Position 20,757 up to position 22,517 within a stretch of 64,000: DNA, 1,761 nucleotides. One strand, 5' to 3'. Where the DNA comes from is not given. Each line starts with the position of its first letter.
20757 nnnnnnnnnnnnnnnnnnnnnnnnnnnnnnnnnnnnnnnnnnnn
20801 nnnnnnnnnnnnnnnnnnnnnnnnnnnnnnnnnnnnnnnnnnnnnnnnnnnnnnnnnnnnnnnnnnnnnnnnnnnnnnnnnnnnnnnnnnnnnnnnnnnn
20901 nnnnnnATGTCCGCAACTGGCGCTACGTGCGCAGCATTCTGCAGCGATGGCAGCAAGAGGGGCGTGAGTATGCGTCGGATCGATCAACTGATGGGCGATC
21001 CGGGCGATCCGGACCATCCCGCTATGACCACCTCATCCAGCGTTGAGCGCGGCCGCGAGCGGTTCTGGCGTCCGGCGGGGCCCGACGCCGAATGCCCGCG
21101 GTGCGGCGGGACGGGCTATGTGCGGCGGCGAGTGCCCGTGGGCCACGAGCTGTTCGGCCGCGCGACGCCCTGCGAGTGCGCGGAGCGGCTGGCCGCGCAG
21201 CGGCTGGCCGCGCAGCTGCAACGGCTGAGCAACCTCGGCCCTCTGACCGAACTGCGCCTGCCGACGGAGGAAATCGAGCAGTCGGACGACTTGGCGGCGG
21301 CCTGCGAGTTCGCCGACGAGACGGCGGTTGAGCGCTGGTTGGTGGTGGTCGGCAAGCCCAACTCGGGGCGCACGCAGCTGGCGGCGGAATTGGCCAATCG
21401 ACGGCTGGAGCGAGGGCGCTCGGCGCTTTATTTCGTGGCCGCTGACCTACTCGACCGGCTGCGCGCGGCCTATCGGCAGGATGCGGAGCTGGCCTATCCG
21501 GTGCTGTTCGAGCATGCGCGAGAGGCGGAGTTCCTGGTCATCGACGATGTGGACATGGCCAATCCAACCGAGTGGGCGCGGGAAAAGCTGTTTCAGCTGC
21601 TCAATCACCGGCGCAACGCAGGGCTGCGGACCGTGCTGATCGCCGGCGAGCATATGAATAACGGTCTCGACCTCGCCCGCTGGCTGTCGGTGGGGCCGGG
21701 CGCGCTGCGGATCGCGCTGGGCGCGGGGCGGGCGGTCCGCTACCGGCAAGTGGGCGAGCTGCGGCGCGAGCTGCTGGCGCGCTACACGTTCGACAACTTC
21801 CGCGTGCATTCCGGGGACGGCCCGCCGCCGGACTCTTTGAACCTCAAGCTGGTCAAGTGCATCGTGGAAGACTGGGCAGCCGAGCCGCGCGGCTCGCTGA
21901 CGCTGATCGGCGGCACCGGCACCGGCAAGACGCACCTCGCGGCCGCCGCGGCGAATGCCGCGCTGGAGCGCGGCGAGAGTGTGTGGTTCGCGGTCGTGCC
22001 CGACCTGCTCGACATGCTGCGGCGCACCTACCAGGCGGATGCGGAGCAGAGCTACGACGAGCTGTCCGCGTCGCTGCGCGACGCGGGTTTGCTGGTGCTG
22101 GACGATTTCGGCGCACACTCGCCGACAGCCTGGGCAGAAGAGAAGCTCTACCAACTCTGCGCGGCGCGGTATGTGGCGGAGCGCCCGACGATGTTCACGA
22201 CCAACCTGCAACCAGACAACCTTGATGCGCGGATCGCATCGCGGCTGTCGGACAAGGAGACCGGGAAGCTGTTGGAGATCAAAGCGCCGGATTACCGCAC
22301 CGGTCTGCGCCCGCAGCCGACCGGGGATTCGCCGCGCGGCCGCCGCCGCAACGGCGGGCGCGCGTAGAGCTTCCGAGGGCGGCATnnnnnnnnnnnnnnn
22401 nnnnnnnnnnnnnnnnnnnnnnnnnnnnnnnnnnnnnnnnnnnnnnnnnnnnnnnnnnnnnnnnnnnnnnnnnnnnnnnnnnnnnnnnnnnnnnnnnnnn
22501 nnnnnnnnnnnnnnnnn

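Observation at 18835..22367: dnaB coupled to a DnaD-like protein and a tandemly duplicated DnaC/DnaI-like loader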

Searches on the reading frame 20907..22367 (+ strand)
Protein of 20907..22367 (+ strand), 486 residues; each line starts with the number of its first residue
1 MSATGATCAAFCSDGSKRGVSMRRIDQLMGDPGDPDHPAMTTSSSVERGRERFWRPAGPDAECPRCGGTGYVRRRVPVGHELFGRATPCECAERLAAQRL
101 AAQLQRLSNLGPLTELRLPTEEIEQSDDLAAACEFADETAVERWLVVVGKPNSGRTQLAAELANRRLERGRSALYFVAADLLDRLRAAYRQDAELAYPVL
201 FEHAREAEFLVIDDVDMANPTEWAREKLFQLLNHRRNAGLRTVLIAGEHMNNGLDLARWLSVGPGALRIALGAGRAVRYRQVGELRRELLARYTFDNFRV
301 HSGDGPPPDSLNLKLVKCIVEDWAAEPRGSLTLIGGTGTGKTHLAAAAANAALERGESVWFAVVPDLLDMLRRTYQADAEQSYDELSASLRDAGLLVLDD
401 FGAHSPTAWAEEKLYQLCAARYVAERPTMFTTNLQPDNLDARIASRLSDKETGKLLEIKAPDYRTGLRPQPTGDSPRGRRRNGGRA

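Call 5: search_protein_families(library=pfam, proteins=[window:20907-22367:+], max_evalue=0.1)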
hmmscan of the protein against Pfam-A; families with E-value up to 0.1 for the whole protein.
window:20907-22367:+ (486 aa): 21 families
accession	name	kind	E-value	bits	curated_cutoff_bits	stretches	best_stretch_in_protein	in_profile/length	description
PF01695.23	IstB_IS21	-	4.6e-24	85.7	24.1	2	330-435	94-195/238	IstB-like ATP binding protein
PF00308.24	Bac_DnaA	-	1.1e-10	42.3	23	2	291-447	3-155/162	Bacterial DnaA ATPAse domain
PF00004.35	AAA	-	2.5e-09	38.1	21.2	2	332-448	2-124/131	ATPase family associated with various cellular activities (AAA)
PF07728.20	AAA_5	-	1.1e-08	35.6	22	1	145-236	2-94/139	AAA domain (dynein-related subfamily)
PF13401.12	AAA_22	-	2.4e-07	31.5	27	1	327-365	4-42/130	AAA domain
PF13191.12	AAA_16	-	7.3e-07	30.3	32.6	1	326-399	21-103/167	AAA ATPase domain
PF20720.3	nSTAND3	-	3.4e-06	27.3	27.2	0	141-190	16-62/155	Novel STAND NTPase 3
PF24883.2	NPHP3_N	-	0.00021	21.9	24.8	0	321-360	13-54/164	Nephrocystin 3, N-terminal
PF13604.12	AAA_30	-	0.00085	19.5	27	1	320-361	10-51/191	AAA domain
PF06745.19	ATPase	-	0.0011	18.9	26.6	0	206-286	119-206/231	KaiC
PF02562.22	PhoH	-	0.0043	17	27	1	332-358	23-49/205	PhoH-like protein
PF13521.12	AAA_28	-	0.0079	16.9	27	0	333-373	4-37/164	AAA domain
PF13238.12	AAA_18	-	0.0094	16.8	29.4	0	146-194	2-44/128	AAA domain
PF13245.12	AAA_19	-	0.01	16.5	25.1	0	329-357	12-40/134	AAA domain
PF04851.21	ResIII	-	0.011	16.1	22.5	1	330-376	25-71/164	Type III restriction enzyme, res subunit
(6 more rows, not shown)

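Call 6: search_protein_families(library=ncbifam, proteins=[window:21024-22367:+], max_evalue=0.01)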
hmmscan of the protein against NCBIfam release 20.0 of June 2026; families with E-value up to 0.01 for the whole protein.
window:21024-22367:+ (447 aa): 27 families (the best 25 are shown)
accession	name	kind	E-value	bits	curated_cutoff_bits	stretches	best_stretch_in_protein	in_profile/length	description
NF005992.0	PRK08116.1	subfamily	1.3e-51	175.3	189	2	248-426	76-253/269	hypothetical protein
NF038214.1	IS21_help_AAA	equivalog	7.7e-35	120.7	200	2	289-401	90-198/232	IS21-like element helper ATPase IstB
NF005304.0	PRK06835.1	equivalog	1.4e-34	119.7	215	2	277-411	172-308/330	ATP-binding protein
NF005931.1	PRK07952.1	equivalog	1.5e-29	103.3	357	2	248-411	63-221/246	replicative helicase loader DnaC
NF009043.0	PRK12377.1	subfamily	1.3e-26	93.7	389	2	250-411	67-221/248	ATP-binding protein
NF006505.0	PRK08939.1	equivalog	6.1e-20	71.7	228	2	281-408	147-273/306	primosomal protein DnaI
NF005378.0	PRK06921.1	subfamily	2e-19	69.7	207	2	289-413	117-245/266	hypothetical protein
TIGR03420.1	DnaA_homol_Hda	equivalog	1e-18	67.7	194.8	2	98-217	33-139/226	DnaA regulatory inactivator Hda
NF001154.0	PRK00149.3-3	equivalog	2.5e-18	66.3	410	2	245-423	112-285/462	chromosomal replication initiator protein DnaA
TIGR00362.1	DnaA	equivalog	1.4e-17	63.9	343.9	2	247-426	101-273/437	chromosomal replication initiator protein DnaA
NF006616.1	PRK09183.1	subfamily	2.6e-15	56.4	300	2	291-399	102-207/253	IS21-like element helper ATPase IstB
NF005098.0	PRK06526.1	subfamily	6.2e-15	55.3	296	2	292-394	112-209/266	transposase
NF006038.0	PRK08181.1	subfamily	1.9e-13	50.3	317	2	290-397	108-210/271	transposase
NF009087.0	PRK12422.1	equivalog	7.9e-06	25.3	657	0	291-409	143-258/455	chromosomal replication initiator protein DnaA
TIGR03881.1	KaiC_arch_4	hypoth_equivalog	9.8e-05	22.1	247.8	0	105-189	23-103/231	KaiC domain-containing protein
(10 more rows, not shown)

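Call 8: search_solved_structures(query=window:21024-22367:+, max_evalue=0.01, show_alignments=2)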
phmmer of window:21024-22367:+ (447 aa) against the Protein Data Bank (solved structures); distinct sequences matched with E-value up to 0.01: 12.
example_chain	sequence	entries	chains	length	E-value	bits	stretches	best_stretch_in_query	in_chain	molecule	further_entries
6qel_G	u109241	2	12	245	2.5e-13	52.9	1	234-411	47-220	DNA replication protein dnaC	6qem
4m4w_J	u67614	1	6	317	9e-11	44.5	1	291-413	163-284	Primosomal protein DnaI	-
3ecc_A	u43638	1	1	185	3.7e-10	42.5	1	275-419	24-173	DNA replication protein DnaC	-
3ec2_A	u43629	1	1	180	3.8e-10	42.4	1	275-418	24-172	DNA replication protein DnaC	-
2w58_A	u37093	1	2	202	8.8e-10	41.2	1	289-409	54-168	PRIMOSOME COMPONENT (HELICASE LOADER)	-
5he8_A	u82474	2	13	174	4.8e-09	38.8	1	291-415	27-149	Helicase loader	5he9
2qgz_A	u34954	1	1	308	7.5e-09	38.1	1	280-413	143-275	Putative primosome component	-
1l8q_A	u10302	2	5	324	1.4e-07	33.9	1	252-421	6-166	Chromosomal replication initiator protein dnaA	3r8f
2hcb_A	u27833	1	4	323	1.6e-07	33.8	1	252-421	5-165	Chromosomal replication initiator protein dnaA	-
5bq5_A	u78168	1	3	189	3.2e-06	29.5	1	289-394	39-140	Insertion sequence IS5376 putative ATP-binding protein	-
8q3w_A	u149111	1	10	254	6e-06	28.6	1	289-394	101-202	Insertion sequence IS5376 putative ATP-binding protein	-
8q4d_E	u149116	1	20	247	1.1e-05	27.8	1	289-394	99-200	Insertion sequence IS5376 putative ATP-binding protein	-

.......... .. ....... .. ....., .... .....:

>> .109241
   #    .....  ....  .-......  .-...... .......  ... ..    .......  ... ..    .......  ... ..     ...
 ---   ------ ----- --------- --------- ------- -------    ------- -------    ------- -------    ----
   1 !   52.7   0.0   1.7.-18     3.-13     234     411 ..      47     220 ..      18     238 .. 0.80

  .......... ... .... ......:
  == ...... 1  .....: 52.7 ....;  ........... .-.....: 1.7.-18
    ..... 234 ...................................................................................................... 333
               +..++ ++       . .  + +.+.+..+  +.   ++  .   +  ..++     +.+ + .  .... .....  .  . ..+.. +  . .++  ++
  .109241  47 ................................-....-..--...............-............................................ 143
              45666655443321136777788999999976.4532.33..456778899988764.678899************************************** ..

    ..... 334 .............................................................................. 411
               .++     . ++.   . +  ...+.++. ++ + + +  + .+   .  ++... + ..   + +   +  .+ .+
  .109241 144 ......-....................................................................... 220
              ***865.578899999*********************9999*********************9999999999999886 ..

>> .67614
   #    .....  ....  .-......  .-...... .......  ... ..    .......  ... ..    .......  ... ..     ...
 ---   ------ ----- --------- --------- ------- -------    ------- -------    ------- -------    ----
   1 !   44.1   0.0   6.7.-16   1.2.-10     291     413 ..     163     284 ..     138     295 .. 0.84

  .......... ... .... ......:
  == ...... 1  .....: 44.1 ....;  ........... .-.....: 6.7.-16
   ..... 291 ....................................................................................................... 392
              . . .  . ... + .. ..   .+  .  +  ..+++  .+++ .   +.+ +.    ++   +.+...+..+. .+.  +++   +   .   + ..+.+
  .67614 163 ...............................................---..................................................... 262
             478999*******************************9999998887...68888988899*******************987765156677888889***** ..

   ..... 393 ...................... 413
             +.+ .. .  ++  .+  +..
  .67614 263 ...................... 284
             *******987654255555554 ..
